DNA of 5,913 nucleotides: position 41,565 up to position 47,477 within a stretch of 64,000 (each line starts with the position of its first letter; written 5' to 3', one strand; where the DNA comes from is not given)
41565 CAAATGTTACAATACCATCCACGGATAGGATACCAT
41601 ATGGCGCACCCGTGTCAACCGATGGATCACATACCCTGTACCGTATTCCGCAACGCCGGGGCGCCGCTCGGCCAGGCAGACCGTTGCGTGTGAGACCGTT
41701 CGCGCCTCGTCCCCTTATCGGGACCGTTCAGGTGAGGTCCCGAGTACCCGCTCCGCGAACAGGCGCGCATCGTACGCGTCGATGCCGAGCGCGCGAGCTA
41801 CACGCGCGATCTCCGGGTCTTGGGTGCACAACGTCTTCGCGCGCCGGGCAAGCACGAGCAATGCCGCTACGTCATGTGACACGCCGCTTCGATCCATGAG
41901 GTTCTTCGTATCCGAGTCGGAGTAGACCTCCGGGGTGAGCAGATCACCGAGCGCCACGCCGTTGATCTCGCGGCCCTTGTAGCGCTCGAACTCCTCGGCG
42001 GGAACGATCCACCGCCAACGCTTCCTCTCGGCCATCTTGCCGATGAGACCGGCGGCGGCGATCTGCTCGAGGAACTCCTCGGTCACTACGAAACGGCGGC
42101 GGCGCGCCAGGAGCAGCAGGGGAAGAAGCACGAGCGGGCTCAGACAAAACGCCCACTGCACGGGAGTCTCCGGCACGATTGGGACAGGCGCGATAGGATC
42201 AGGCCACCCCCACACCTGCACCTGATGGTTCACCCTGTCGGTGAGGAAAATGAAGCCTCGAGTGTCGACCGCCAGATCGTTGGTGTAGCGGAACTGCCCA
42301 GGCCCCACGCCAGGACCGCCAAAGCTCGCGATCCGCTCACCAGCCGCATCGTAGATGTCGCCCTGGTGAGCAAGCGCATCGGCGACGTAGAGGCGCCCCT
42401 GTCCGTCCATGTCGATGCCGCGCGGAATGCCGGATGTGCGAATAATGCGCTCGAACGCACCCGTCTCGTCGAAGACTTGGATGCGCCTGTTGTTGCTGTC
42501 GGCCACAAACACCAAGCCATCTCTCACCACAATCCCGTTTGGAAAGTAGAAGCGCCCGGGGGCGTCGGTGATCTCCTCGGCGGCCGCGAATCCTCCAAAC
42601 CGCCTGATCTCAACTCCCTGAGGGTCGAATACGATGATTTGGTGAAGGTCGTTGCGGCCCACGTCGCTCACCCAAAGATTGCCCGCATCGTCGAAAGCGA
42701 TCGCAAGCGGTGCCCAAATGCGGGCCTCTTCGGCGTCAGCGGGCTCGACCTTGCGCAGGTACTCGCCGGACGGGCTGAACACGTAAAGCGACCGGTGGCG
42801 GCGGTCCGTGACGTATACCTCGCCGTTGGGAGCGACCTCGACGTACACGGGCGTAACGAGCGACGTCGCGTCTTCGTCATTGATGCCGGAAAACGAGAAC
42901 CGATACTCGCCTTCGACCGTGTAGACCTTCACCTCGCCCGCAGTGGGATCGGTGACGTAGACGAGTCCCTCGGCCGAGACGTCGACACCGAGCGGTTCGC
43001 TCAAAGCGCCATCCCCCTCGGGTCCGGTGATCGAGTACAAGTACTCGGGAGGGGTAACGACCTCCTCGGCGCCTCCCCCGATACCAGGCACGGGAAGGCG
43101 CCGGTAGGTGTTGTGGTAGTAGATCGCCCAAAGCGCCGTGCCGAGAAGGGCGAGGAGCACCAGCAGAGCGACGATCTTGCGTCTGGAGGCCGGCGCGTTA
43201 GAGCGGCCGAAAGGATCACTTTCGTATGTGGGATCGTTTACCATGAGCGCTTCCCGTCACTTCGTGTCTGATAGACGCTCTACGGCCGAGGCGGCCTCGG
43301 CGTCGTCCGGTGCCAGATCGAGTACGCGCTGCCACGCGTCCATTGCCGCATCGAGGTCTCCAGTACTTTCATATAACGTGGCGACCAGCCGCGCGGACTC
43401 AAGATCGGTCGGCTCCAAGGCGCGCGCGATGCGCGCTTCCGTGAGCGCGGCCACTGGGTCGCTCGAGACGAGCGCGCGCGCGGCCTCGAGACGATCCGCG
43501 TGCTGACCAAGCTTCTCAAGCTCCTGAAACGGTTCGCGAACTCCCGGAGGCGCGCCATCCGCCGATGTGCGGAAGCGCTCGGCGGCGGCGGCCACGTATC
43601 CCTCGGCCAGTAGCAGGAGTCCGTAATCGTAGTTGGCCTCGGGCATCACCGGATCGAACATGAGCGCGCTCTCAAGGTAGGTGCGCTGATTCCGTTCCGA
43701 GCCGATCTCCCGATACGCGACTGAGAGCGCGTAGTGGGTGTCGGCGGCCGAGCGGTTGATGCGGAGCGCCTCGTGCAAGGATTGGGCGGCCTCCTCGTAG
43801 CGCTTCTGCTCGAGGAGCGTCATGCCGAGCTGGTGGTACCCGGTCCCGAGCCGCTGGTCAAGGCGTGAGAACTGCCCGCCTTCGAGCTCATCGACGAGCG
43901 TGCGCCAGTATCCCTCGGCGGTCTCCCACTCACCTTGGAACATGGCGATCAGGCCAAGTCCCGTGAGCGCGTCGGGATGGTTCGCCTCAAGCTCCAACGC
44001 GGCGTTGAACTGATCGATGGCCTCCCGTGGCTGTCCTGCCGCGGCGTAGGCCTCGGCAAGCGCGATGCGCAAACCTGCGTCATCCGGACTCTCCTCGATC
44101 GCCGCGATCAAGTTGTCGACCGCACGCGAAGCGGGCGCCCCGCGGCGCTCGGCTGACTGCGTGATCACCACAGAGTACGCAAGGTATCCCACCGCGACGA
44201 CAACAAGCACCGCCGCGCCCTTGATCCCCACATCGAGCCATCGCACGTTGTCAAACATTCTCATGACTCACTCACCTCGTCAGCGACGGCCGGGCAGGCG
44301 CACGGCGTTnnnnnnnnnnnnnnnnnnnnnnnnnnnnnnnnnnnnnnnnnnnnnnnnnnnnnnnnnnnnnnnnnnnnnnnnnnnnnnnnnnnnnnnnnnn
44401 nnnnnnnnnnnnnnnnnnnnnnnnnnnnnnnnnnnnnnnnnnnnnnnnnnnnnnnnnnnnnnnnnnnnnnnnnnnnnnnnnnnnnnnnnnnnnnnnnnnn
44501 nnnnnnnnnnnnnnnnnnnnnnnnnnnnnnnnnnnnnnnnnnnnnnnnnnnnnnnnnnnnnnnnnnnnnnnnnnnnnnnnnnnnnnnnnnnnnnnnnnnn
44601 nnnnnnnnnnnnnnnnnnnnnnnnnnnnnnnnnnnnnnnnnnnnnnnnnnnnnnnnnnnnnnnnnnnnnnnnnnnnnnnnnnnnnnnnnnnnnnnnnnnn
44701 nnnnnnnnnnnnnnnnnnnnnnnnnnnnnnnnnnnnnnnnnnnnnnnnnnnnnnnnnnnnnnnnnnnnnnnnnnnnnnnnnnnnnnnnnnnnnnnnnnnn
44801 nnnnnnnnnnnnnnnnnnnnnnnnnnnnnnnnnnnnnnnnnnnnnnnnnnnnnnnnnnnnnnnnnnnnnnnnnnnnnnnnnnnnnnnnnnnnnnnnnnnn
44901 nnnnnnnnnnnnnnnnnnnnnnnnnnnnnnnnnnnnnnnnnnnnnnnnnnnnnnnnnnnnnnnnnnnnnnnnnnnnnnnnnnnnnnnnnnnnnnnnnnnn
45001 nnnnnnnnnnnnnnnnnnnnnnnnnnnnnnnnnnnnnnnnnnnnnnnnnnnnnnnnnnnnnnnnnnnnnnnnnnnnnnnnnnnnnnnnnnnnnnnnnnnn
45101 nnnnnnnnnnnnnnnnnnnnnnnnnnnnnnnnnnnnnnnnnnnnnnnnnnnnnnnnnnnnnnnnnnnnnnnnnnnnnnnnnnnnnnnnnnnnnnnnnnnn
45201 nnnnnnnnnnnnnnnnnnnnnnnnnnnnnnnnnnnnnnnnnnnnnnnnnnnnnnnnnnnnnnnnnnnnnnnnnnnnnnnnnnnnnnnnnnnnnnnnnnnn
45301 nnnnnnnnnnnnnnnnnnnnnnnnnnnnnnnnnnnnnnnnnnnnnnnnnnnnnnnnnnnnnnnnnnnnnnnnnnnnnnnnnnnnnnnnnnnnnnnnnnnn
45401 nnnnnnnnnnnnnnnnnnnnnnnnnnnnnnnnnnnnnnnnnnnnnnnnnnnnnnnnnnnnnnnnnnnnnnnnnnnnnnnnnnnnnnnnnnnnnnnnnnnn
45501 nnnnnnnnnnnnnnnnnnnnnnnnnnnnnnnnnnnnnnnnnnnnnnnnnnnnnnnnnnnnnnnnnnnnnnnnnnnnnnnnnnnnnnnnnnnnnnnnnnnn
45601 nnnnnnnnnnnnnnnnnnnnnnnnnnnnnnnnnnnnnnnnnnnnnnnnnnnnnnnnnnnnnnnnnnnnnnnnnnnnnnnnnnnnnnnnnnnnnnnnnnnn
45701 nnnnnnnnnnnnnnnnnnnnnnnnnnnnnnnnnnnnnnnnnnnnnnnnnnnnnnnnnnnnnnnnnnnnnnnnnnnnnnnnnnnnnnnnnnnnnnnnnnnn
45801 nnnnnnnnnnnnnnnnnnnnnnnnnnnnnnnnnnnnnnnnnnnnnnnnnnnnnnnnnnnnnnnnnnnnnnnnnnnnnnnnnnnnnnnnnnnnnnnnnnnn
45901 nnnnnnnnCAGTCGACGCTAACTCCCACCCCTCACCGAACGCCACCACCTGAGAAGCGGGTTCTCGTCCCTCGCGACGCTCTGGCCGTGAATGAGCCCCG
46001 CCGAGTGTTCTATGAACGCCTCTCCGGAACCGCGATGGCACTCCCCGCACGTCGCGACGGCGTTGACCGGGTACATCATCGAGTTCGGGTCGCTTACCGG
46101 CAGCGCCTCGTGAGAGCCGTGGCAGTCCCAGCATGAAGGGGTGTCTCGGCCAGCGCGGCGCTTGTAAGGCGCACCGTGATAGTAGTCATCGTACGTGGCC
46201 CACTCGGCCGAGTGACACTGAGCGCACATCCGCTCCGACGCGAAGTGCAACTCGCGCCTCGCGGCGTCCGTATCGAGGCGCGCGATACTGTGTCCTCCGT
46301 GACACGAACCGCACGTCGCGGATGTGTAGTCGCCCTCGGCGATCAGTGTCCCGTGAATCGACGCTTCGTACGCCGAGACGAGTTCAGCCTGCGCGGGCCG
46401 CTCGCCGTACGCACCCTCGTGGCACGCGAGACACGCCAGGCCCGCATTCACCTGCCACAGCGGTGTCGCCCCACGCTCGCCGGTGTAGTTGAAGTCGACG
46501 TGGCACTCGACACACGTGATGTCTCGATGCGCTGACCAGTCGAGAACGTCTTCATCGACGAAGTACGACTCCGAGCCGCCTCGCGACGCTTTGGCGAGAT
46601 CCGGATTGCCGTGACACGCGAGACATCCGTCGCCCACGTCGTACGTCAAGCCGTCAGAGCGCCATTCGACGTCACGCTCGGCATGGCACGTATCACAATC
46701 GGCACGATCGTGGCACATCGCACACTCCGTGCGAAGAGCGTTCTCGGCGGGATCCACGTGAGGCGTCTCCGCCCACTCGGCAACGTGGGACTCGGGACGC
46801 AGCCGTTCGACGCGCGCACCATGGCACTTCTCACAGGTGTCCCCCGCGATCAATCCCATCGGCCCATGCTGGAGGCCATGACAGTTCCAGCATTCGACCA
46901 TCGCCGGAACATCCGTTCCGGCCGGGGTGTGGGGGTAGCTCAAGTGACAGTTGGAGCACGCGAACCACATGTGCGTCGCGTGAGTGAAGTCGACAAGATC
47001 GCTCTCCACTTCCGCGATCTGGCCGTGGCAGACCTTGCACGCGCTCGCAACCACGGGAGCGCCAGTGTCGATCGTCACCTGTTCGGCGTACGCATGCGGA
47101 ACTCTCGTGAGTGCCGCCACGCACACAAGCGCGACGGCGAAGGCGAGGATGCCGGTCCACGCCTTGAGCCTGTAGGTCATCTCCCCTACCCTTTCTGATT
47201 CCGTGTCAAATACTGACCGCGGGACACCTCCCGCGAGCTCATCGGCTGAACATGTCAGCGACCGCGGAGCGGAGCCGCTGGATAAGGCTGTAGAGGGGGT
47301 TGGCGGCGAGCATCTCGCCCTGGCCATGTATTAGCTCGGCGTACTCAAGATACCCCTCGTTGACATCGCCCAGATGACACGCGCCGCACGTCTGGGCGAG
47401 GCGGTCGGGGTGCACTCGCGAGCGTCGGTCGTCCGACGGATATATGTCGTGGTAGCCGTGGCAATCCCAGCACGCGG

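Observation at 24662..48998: Integrated 24-kb formate-to-extracellular-acceptor system in a probable monoderm (about 59 haem motifs)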

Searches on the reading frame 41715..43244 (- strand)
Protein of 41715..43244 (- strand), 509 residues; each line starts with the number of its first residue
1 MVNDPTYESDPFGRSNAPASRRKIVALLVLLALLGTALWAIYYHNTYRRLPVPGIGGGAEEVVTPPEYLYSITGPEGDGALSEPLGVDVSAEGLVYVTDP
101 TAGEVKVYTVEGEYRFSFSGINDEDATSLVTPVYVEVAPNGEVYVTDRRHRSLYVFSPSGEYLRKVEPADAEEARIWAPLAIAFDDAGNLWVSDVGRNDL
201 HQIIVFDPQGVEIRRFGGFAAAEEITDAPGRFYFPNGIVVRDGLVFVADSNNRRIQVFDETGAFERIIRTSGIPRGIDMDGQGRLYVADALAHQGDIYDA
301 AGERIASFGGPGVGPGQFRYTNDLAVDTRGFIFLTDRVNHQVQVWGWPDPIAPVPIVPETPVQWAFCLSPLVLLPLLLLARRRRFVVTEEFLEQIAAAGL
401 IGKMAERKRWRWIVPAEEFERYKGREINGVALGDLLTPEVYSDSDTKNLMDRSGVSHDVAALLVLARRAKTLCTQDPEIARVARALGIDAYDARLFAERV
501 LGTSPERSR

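Call 7: search_protein_families(library=pfam, proteins=[window:41715-43244:-], max_evalue=0.01)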
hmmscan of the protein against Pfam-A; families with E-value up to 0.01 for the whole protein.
window:41715-43244:- (509 aa): 6 families
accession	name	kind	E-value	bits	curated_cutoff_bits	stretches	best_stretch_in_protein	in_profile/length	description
PF01436.27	NHL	-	3e-25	87.4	20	2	232-258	1-28/28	NHL repeat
PF17170.10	DUF5128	-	2.7e-13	50.2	22.9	1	238-272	49-83/321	6-bladed beta-propeller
PF08450.18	SGL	-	6.9e-06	26.3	26.3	0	89-215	93-219/246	SMP-30/Gluconolactonase/LRE-like region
PF25021.1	TEN_NHL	-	1.7e-05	24.4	27.1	0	231-270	140-178/357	Teneurin NHL domain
PF23500.1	DUF7133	-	0.0025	17.6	27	0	171-194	21-44/385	Domain of unknown function (DUF7133)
PF06739.17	SBBP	-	0.0039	17.6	20.5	0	320-335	14-29/38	Beta-propeller repeat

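Call 44: search_protein_families(library=ncbifam, proteins=[window:41715-43244:-], max_evalue=0.01)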
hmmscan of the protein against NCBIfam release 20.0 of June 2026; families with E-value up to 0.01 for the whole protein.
window:41715-43244:- (509 aa): 4 families
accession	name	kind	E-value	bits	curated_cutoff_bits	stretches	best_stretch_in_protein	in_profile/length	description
NF035926.1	scyF_NHL_VPEP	equivalog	2.2e-30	106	350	2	154-345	79-273/376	scytonemin biosynthesis PEP-CTERM protein ScyF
NF033206.1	ScyE_fam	subfamily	1.2e-08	34.9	80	0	126-251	4-158/333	ScyD/ScyE family protein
NF047780.1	LIC12708_fam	subfamily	7.7e-06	25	150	0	235-271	59-95/391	LIC_12708 family protein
TIGR02604.1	Piru_Ver_Nterm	subfamily_domain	0.0027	17.2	122.2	0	116-148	311-339/367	PVC-type heme-binding CxxCH protein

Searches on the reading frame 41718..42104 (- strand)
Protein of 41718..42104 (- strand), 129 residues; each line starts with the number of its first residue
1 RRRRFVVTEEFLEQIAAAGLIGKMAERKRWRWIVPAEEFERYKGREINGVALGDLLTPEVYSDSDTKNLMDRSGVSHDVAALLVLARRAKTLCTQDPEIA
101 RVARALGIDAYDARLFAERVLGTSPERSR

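Call 74: search_solved_structures(query=A3, max_evalue=10, show_alignments=2)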
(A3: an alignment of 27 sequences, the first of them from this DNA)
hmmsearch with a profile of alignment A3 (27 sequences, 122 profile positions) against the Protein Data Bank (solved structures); distinct sequences matched with E-value up to 10: 5.
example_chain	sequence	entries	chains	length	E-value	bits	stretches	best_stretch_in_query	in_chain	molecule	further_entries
6l0o_A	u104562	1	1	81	0.19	14.9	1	66-118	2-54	DNA helicase MCM8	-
8kd9_A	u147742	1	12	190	0.47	13.6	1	76-118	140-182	RNA-free ribonuclease P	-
8ap0_AAA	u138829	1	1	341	1.8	11.8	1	68-107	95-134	Beta-ribofuranosylaminobenzene 5'-phosphate synthase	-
8aoz_AAA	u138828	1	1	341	1.9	11.6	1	68-107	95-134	Beta-ribofuranosylaminobenzene 5'-phosphate synthase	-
6yqq_A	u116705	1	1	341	2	11.6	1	68-107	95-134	ForT-PRPP complex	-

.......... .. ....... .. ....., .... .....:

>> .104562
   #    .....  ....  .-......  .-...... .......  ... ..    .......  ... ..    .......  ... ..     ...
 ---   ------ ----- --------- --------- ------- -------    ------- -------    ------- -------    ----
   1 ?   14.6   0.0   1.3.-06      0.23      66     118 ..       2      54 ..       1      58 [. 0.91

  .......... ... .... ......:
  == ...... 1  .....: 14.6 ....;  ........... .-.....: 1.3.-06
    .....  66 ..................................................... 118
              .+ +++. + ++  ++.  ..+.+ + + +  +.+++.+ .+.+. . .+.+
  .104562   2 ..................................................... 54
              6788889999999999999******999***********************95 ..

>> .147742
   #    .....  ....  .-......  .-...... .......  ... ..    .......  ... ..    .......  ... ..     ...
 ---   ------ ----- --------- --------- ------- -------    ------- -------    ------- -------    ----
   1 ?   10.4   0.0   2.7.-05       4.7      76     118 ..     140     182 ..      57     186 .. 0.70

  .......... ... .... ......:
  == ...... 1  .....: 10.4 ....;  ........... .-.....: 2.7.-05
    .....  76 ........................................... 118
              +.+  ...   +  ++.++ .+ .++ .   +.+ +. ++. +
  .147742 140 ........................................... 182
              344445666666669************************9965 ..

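Call 75: search_protein_families(library=pfam, alignment_id=A3, max_evalue=1)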
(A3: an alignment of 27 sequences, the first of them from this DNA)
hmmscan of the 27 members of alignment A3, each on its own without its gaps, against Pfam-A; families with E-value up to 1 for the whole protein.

A. member 1, seq(129 aa): 0 families

B. families by the number of members that match (of 27 scanned): 18 families
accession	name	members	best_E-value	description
PF08745.17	PIN_5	2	0.063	PINc domain ribonuclease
PF13638.12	PIN_4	2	0.11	PIN domain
PF19614.4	DUF6119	1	0.0023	Family of unknown function (DUF6119)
PF14580.12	LRR_9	1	0.0031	Leucine-rich repeat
PF23923.1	DUF7262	1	0.017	Family of unknown function (DUF7262)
PF02771.21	Acyl-CoA_dh_N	1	0.024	Acyl-CoA dehydrogenase, N-terminal domain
PF13371.12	TPR_9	1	0.034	Tetratricopeptide repeat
PF03864.22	Phage_cap_E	1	0.04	Phage major capsid protein E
PF01850.27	PIN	1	0.081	PIN domain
PF24265.1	DUF7466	1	0.082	Family of unknown function (DUF7466)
PF03846.20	SulA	1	0.12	Cell division inhibitor SulA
PF12143.14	PPO1_KFDV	1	0.13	Chloroplastic Polyphenol Oxidase C-terminal domain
PF03820.22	SFXNs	1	0.15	Sideroflexins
PF10802.14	DUF2540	1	0.15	Protein of unknown function (DUF2540)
PF17204.8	Sid-5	1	0.21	Sid-5 family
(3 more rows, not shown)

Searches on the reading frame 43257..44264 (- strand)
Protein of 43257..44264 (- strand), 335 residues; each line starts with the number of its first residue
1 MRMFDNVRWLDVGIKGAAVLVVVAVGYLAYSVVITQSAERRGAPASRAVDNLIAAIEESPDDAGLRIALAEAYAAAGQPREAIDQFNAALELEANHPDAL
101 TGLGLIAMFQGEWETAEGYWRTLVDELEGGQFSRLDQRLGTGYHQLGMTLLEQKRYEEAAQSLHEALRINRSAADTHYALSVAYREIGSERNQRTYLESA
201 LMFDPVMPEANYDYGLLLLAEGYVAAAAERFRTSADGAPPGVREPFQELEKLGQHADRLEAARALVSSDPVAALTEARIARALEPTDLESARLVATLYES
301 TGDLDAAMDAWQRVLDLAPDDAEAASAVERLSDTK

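Call 7: search_protein_families(library=pfam, proteins=[window:43257-44264:-], max_evalue=0.01)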
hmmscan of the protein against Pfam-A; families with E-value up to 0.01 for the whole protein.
window:43257-44264:- (335 aa): 20 families
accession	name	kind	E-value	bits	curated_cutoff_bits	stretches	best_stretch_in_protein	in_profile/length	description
PF07719.23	TPR_2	-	9.9e-20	69.4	27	2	142-171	3-32/34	Tetratricopeptide repeat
PF00515.34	TPR_1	-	3.8e-19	68.1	27.8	2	143-171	4-32/34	Tetratricopeptide repeat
PF13414.12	TPR_11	-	7.6e-18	64.4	26.8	2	150-186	4-40/42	TPR repeat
PF14559.12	TPR_19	-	1.5e-17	64.1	25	4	47-86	9-48/68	Tetratricopeptide repeat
PF13181.12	TPR_8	-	1.1e-16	60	25.7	1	143-171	4-32/34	Tetratricopeptide repeat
PF13428.12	TPR_14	-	2.6e-14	52.7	23.5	2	65-104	3-42/44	Tetratricopeptide repeat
PF13432.12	TPR_16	-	1.3e-13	51.6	32.7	2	68-120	2-54/65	Tetratricopeptide repeat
PF13431.12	TPR_17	-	1.9e-13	50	24.4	0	54-83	4-33/34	Tetratricopeptide repeat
PF13371.12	TPR_9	-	8.2e-11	42.2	35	1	262-331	3-72/73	Tetratricopeptide repeat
PF13424.12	TPR_12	-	9e-11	42.3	30.1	2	141-188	4-52/77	Tetratricopeptide repeat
PF23914.1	TPR_CcmH_CycH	-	2.9e-09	37.4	42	1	46-127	67-151/158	Cytochrome c-type biogenesis protein H TPR domain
PF14561.12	TPR_20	-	4.4e-09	37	25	1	45-95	4-54/90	Tetratricopeptide repeat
PF13174.12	TPR_6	-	1.9e-08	34.8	26.3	0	295-320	7-32/33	Tetratricopeptide repeat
PF12895.13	ANAPC3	-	7.3e-08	33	27.2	1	48-117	11-76/82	Anaphase-promoting complex, cyclosome, subunit 3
PF13374.12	TPR_10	-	8.3e-08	32.5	27.5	1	143-172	5-34/42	Tetratricopeptide repeat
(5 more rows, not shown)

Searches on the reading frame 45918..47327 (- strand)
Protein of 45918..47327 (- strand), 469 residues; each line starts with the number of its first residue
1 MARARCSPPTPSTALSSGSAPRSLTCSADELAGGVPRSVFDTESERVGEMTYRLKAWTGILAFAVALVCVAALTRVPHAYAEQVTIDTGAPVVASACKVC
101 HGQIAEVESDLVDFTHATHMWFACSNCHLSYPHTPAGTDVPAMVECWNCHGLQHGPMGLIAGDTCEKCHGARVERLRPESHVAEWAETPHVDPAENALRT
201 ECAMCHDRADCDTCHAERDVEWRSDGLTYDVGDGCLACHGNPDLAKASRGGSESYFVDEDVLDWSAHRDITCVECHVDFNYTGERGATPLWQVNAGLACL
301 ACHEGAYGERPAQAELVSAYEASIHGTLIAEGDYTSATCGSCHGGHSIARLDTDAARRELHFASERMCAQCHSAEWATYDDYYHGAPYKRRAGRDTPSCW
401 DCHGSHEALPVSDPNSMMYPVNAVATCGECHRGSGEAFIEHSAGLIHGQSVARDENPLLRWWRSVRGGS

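Call 7: search_protein_families(library=pfam, proteins=[window:45918-47327:-], max_evalue=0.01)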
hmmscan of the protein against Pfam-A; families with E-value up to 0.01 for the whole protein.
window:45918-47327:- (469 aa): 3 families
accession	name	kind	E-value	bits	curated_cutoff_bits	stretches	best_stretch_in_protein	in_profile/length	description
PF14522.11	Cytochrome_C7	-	6e-18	64.9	24.8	4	359-432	6-67/67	Cytochrome c7 and related cytochrome c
PF14537.11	Cytochrom_c3_2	-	8.4e-18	65.1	25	3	209-304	7-79/79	Cytochrome c3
PF02085.21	Cytochrom_CIII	-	4.7e-07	30.5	22.9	0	206-303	28-101/101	Class III cytochrome C family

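Call 44: search_protein_families(library=ncbifam, proteins=[window:45918-47180:-], max_evalue=0.01)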
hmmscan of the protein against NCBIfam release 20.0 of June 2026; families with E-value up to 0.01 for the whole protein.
window:45918-47180:- (420 aa): 8 families
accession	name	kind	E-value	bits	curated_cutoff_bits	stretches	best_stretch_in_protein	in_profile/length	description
TIGR03508.1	decahem_SO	subfamily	5.7e-13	48.9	192.2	2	151-256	3-103/258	DmsE family decaheme c-type cytochrome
TIGR04257.1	nanowire_3heme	domain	3.3e-05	24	40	1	346-389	22-64/75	c(7)-type cytochrome triheme domain-containing protein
NF040967.1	cytc_ExtN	equivalog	0.00012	21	200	1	216-339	34-152/415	selenite/tellurite reduction operon c-type cytochrome ExtN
NF041198.1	UshA_like_PCGU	equivalog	0.00013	20.6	275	1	248-326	443-511/519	UshA-like (seleno)protein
NF040968.1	FeS_ExtO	equivalog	0.00014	20.9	200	1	216-339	34-152/416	selenite/tellurite reduction operon b-type cytochrome iron-sulfur cluster-binding subunit ExtO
TIGR02161.1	napC_nirT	subfamily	0.00076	19.4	310.6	1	315-358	44-86/185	periplasmic nitrate (or nitrite) reductase c-type cytochrome, NapC/NirT family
NF007906.0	PRK10617.1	equivalog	0.00082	19.3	349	1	314-361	52-98/200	cytochrome c-type protein NapC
TIGR01904.2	GSu_C4xC__C2xCH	domain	0.0012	18.6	27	1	222-258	23-60/73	CxxxxCH/CxxCH domain c-type cytochrome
